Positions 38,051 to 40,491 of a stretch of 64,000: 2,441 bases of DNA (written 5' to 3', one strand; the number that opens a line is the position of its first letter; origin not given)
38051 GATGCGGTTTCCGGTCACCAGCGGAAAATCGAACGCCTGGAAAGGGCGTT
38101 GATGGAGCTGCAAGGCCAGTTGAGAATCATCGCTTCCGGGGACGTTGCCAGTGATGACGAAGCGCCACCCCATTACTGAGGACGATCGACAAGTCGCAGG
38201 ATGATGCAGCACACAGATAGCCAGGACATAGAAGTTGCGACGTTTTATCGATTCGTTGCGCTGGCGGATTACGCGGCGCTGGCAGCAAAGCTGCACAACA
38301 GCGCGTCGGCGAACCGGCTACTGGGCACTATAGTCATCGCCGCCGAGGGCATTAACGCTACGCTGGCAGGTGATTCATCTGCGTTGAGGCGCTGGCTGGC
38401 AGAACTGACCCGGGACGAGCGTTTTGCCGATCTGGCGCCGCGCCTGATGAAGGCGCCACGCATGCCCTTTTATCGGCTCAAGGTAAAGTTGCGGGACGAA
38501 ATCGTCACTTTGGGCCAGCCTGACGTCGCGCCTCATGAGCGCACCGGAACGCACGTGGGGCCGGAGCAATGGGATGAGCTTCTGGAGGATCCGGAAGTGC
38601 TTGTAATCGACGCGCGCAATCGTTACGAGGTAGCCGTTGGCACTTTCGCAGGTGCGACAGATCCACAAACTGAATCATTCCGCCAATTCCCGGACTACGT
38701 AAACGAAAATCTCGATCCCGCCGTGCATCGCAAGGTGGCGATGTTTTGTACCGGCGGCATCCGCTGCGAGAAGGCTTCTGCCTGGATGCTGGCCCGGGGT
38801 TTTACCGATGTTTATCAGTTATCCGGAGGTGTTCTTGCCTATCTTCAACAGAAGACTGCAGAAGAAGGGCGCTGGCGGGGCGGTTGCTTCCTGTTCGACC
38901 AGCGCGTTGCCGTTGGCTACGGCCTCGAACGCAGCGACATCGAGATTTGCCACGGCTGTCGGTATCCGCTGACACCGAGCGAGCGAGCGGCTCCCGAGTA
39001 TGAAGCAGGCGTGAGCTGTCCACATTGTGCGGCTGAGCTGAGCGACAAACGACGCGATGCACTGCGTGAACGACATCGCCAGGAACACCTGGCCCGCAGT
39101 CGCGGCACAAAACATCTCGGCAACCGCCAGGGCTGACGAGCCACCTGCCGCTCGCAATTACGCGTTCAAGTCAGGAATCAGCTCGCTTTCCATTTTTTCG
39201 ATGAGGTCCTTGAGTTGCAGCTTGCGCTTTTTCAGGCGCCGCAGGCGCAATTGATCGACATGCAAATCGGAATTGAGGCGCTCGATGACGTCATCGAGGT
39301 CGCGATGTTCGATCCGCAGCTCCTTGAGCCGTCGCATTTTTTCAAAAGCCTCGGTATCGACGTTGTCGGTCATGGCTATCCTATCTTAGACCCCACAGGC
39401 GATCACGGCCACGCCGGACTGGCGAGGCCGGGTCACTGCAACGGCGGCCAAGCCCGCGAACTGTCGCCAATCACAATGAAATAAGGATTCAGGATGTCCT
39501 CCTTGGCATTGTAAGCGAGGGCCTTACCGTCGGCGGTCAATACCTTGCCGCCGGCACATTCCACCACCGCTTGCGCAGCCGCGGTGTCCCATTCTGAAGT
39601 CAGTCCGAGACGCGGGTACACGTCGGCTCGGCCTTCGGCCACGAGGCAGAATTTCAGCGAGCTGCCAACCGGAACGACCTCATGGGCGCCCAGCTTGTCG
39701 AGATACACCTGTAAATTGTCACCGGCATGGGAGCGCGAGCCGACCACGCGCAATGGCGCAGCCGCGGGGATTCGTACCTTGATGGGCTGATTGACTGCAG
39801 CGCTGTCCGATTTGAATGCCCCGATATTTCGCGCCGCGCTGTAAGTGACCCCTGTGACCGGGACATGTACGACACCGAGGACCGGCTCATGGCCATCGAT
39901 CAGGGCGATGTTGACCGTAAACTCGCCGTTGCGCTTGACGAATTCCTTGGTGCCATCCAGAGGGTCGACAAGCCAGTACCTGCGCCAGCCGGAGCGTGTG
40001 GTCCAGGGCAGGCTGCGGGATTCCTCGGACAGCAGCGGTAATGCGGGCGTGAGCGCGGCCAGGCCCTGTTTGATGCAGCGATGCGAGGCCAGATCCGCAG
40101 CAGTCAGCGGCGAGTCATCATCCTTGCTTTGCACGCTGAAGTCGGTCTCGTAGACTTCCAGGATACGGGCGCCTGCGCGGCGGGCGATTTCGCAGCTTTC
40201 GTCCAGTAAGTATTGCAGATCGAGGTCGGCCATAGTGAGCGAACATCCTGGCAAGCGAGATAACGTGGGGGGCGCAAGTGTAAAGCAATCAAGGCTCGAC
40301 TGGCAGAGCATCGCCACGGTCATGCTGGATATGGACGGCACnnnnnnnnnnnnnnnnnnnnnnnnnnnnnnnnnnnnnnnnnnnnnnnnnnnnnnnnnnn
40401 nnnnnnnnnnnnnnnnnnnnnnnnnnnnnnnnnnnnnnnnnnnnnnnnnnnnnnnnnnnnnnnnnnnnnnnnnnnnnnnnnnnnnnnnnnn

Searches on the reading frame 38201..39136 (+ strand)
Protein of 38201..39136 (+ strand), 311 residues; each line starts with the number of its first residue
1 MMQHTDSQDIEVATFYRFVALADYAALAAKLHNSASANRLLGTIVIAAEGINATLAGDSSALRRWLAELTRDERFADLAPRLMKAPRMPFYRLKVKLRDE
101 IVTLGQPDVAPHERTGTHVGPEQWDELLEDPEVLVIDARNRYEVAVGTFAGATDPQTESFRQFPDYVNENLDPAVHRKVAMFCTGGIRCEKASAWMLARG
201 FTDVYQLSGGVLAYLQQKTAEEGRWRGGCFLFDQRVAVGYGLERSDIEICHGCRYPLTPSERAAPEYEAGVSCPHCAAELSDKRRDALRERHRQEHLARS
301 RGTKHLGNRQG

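Call 53: search_protein_families(library=pfam, proteins=[window:38201-39136:+], max_evalue=0.00001)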
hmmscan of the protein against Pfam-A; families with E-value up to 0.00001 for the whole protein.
window:38201-39136:+ (311 aa): 2 families
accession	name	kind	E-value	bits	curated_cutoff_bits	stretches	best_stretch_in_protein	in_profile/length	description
PF17773.7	UPF0176_N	-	6.8e-24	84.5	26.2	1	11-101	2-92/92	UPF0176 acylphosphatase like domain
PF00581.25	Rhodanese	-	3.2e-07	31.1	22.2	1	122-215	3-100/102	Rhodanese-like domain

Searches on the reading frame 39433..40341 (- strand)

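Call 53: search_protein_families(library=pfam, proteins=[window:39433-40341:-], max_evalue=0.00001)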
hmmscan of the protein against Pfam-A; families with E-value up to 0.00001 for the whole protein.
window:39433-40341:- (302 aa): 1 family
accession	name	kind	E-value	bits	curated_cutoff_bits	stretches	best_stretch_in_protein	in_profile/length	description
PF00459.30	Inositol_P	-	1.2e-50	173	27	1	41-281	1-249/271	Inositol monophosphatase family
